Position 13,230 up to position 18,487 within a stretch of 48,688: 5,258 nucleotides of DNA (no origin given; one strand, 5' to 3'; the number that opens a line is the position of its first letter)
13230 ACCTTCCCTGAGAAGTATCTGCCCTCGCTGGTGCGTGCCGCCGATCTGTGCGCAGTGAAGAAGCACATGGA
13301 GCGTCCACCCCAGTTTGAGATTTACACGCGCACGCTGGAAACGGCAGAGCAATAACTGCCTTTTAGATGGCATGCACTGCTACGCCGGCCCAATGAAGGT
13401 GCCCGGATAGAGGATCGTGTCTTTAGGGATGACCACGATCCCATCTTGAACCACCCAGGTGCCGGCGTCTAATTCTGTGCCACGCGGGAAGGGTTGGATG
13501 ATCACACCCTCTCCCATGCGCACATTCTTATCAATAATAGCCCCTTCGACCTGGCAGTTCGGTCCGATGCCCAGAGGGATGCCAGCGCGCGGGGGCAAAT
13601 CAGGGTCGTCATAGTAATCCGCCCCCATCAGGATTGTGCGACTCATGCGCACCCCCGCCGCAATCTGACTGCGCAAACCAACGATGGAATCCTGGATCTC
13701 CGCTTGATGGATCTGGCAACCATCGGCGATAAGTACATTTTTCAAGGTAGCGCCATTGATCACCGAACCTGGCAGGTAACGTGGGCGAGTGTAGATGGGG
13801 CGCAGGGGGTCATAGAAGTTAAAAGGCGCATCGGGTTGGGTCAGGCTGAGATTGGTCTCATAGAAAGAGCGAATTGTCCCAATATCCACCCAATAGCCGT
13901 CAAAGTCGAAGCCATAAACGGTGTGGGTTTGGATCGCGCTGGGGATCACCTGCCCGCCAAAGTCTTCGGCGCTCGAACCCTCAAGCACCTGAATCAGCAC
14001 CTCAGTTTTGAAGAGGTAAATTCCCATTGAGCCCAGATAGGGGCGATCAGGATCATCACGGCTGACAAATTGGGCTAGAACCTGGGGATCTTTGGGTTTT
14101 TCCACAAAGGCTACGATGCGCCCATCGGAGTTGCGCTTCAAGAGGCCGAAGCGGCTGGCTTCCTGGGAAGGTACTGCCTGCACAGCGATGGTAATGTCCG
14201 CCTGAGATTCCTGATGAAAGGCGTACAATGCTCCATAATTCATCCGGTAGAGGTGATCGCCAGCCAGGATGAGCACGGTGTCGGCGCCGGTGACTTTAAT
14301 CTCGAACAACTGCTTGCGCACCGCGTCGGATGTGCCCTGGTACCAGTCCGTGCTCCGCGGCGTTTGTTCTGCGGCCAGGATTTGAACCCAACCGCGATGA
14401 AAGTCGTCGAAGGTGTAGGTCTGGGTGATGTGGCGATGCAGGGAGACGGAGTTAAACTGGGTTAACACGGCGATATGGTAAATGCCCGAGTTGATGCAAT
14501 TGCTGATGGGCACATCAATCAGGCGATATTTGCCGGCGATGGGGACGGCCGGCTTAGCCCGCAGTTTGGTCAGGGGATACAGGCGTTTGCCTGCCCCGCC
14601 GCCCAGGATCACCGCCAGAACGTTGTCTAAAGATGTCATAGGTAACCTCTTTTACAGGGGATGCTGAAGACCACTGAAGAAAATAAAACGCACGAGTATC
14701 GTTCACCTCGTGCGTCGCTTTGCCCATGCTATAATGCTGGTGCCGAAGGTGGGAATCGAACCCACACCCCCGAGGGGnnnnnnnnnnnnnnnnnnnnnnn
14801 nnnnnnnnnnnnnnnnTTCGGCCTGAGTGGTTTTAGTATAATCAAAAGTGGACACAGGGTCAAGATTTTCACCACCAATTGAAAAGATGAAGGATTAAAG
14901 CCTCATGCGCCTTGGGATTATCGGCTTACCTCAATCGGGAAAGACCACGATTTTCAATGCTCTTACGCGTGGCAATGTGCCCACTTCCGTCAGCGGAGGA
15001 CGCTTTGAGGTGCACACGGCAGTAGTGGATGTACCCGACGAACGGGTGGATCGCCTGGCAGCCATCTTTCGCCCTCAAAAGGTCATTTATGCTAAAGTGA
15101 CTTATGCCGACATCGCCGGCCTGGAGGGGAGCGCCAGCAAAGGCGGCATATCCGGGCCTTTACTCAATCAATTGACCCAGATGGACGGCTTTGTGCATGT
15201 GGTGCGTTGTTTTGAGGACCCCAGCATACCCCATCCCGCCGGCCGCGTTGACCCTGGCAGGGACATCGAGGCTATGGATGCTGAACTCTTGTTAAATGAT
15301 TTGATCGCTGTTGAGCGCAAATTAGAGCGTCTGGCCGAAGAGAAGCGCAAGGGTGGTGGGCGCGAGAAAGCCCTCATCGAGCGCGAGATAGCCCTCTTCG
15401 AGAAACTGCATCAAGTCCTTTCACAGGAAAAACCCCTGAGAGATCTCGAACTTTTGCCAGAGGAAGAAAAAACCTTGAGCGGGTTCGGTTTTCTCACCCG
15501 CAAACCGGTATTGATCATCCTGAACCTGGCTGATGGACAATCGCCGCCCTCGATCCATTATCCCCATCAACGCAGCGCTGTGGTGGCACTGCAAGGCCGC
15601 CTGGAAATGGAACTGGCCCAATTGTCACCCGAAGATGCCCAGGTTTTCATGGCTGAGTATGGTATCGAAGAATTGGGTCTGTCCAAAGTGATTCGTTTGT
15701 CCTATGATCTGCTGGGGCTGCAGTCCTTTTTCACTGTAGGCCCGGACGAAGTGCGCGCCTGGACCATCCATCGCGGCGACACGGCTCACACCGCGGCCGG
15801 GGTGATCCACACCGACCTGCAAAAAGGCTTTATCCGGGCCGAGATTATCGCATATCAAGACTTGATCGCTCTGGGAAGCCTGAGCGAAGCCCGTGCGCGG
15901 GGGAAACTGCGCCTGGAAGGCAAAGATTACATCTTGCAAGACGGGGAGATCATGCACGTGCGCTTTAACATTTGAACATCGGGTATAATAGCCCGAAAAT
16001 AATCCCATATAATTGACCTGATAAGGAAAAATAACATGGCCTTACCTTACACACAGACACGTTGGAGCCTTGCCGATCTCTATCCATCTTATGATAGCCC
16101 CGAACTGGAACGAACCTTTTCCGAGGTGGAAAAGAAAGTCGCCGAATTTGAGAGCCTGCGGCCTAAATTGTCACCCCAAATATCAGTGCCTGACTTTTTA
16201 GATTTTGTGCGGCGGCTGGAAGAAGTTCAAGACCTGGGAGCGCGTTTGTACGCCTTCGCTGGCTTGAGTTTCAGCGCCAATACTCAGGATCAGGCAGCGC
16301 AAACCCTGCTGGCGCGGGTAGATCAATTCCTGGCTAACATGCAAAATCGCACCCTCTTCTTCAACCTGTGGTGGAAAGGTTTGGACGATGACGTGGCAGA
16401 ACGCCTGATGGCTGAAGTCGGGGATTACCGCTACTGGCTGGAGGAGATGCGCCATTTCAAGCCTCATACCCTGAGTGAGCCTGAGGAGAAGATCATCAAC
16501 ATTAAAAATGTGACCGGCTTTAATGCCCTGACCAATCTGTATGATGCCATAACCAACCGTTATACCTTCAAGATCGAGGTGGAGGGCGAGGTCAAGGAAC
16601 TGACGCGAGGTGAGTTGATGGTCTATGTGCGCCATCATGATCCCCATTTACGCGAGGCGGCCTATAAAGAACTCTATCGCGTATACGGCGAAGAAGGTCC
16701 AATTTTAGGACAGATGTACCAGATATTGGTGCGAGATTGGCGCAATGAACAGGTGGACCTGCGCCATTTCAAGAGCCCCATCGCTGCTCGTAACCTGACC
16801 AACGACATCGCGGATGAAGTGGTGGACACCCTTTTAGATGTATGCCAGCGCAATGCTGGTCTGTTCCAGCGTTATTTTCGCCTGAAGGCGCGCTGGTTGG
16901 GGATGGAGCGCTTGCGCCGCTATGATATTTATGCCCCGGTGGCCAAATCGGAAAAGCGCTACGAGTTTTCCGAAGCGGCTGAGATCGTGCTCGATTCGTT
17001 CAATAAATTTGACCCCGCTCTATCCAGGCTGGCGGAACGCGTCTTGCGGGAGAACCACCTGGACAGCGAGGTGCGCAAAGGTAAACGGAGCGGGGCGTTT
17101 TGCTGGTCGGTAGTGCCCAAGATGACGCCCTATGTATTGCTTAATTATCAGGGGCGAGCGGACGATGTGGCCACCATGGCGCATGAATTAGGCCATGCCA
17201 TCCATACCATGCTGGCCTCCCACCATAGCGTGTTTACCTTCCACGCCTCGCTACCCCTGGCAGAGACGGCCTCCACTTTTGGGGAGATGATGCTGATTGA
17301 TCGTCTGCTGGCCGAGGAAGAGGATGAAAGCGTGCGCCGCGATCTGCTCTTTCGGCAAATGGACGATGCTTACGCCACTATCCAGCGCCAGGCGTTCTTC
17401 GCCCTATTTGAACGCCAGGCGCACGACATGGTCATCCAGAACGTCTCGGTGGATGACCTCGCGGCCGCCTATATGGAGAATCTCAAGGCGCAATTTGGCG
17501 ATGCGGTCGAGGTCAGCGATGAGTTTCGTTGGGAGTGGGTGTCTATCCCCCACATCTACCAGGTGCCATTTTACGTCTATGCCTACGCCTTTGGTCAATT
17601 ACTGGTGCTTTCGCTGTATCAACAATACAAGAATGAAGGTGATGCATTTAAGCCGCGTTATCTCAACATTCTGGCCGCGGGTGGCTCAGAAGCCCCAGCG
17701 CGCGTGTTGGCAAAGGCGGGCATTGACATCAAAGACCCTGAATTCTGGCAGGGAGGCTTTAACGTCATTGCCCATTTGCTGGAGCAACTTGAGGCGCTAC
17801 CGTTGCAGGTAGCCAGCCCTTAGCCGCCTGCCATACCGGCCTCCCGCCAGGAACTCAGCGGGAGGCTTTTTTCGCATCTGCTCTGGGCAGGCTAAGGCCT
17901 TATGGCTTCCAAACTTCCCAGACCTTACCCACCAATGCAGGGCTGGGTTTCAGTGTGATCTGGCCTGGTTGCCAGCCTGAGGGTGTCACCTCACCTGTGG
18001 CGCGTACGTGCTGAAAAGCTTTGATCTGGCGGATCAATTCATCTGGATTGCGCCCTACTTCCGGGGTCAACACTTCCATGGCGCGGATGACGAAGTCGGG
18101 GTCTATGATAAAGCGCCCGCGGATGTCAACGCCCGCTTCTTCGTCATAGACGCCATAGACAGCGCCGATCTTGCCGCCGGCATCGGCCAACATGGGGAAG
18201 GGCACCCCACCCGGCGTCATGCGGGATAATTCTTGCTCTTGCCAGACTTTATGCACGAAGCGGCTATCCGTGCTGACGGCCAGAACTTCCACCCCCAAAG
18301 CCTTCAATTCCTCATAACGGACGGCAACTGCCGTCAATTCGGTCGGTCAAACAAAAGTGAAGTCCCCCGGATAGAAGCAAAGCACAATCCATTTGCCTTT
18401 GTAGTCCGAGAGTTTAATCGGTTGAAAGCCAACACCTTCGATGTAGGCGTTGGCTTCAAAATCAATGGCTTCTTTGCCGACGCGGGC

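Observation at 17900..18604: Peroxiredoxin with TGA at the peroxidatic cysteine position plus a SECIS-like hairpin: likely selenoprotein split by ORF calling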

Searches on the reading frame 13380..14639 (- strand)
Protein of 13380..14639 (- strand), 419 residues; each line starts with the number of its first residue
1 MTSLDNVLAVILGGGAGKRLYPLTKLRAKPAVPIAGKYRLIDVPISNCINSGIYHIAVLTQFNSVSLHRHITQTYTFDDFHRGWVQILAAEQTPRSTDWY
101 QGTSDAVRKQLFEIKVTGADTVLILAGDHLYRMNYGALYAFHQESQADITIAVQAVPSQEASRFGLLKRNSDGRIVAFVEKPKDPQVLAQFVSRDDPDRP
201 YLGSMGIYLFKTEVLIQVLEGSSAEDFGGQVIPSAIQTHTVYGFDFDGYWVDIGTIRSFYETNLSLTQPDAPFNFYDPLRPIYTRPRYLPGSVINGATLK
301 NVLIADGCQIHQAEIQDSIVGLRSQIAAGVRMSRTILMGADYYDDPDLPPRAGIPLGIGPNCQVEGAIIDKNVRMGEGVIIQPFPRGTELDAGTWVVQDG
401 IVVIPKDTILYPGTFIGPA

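Call 7: search_protein_families(library=pfam, proteins=[window:13380-14639:-])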
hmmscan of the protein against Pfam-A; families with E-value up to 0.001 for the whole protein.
window:13380-14639:- (419 aa): 6 families
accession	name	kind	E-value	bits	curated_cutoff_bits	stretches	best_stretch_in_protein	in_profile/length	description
PF00483.29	NTP_transferase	-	5.1e-61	206.8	21.2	1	9-267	2-243/245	Nucleotidyl transferase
PF25247.1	LbH_GLGC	-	1.5e-35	122.5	27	1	287-414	1-134/135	GLGC left-handed parallel beta-helix domain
PF24894.1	Hexapep_GlmU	-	1e-07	32.5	23.3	0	291-337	24-71/104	GlmU-like, C-terminal hexapeptide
PF25084.1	LbH_EIF2B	-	1.6e-05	25.3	54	0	298-337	52-92/105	EIF2B subunit epsilon LbH domain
PF00132.30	Hexapep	-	0.00075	19.5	27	0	358-383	4-30/36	Bacterial transferase hexapeptide (six repeats)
PF12804.13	NTP_transf_3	-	0.00096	19.8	27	0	9-154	1-123/160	MobA-like NTP transferase domain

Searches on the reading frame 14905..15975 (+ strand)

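Call 7: search_protein_families(library=pfam, proteins=[window:14905-15975:+])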
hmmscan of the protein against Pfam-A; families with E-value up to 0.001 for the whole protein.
window:14905-15975:+ (356 aa): 2 families
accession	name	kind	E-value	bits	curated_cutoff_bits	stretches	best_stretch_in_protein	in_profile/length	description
PF06071.19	YchF-GTPase_C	-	2.1e-37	127.5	27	1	272-355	1-84/84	Protein of unknown function (DUF933)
PF01926.29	MMR_HSR1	-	1.7e-05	25.3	21.9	1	3-103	2-85/113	50S ribosome-binding GTPase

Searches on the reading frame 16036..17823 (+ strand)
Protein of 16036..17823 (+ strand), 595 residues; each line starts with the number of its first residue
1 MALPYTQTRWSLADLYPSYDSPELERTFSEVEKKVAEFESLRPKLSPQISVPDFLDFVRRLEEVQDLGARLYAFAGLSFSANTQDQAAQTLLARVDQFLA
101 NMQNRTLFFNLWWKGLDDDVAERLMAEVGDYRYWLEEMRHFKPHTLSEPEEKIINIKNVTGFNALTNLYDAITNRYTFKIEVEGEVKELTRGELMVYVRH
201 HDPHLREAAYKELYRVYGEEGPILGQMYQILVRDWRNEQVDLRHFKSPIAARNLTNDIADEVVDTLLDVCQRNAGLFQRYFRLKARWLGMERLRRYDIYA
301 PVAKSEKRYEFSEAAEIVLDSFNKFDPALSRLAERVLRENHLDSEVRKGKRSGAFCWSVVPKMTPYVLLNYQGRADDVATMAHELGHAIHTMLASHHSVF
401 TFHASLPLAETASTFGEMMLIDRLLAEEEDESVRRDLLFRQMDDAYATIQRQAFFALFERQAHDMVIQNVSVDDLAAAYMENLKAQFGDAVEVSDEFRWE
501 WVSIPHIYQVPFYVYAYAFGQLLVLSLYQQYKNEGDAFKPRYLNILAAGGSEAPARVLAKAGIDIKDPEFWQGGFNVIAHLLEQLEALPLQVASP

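Call 7: search_protein_families(library=pfam, proteins=[window:16036-17823:+])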
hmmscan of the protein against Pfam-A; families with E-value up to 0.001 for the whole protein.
window:16036-17823:+ (595 aa): 2 families
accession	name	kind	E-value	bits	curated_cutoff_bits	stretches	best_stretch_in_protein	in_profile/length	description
PF01432.26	Peptidase_M3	-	5e-50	171.6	27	1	198-574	3-454/457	Peptidase family M3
PF08439.15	Peptidase_M3_N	-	6.9e-13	49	25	1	116-178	5-70/70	Oligopeptidase F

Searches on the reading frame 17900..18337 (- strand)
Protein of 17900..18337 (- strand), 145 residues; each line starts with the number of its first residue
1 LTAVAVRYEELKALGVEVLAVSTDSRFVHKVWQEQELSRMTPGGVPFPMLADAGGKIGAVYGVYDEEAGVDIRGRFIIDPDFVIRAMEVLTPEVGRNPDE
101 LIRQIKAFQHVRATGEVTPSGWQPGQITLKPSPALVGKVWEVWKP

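Call 15: find_encoding_contigs(protein=window:17900-18337:-, flank=10000, max_places=6)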
Protein window:17900-18337:- (145 aa): no gene with exactly this product is on record in the collection.
